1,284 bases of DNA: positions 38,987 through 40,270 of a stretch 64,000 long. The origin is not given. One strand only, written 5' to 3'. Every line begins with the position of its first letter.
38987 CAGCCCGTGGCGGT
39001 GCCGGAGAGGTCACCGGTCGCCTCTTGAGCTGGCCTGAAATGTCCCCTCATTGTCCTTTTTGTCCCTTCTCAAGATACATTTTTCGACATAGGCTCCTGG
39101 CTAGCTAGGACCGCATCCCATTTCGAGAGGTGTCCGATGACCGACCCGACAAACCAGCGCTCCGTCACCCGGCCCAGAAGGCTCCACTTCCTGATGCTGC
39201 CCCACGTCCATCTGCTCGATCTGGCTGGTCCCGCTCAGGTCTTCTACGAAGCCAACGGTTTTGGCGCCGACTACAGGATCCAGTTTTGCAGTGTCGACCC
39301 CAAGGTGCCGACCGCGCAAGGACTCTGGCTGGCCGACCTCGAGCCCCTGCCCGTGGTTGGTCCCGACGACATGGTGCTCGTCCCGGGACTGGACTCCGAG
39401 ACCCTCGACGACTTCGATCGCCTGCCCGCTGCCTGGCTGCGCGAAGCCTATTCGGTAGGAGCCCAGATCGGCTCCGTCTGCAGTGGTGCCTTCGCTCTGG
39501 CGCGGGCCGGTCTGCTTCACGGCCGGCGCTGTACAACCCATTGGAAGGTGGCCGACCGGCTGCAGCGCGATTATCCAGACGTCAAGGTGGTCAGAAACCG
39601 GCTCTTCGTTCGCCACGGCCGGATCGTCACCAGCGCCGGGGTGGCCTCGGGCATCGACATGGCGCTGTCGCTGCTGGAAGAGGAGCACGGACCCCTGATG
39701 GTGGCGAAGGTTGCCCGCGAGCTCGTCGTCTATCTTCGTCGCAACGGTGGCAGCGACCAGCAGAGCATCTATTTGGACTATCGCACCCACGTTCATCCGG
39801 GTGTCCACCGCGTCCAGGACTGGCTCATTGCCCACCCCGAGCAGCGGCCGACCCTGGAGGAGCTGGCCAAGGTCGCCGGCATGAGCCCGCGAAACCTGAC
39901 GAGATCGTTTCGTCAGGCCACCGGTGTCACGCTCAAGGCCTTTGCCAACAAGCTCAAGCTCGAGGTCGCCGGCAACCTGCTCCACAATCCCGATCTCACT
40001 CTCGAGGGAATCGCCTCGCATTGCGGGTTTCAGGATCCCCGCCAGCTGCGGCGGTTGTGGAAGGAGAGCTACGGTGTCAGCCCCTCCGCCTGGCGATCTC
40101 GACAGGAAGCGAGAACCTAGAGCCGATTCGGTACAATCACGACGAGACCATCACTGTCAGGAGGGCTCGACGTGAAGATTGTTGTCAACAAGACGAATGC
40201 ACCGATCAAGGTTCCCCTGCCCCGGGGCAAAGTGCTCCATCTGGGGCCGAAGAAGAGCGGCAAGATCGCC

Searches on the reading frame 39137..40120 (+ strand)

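Call 49: search_protein_families(library=pfam, proteins=[window:39137-40120:+], max_evalue=0.001)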
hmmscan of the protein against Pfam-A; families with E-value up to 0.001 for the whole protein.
window:39137-40120:+ (327 aa): 3 families
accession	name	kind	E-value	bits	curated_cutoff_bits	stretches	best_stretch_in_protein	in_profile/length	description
PF12833.13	HTH_18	-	5.8e-20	71.8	33.6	1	243-322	1-80/80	Helix-turn-helix domain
PF00165.29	HTH_AraC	-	3.9e-17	62.4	26.6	2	284-320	6-41/42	Bacterial regulatory helix-turn-helix proteins, AraC family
PF01965.30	DJ-1_PfpI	-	1.4e-16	61.2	26.6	1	17-182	4-165/165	DJ-1/PfpI family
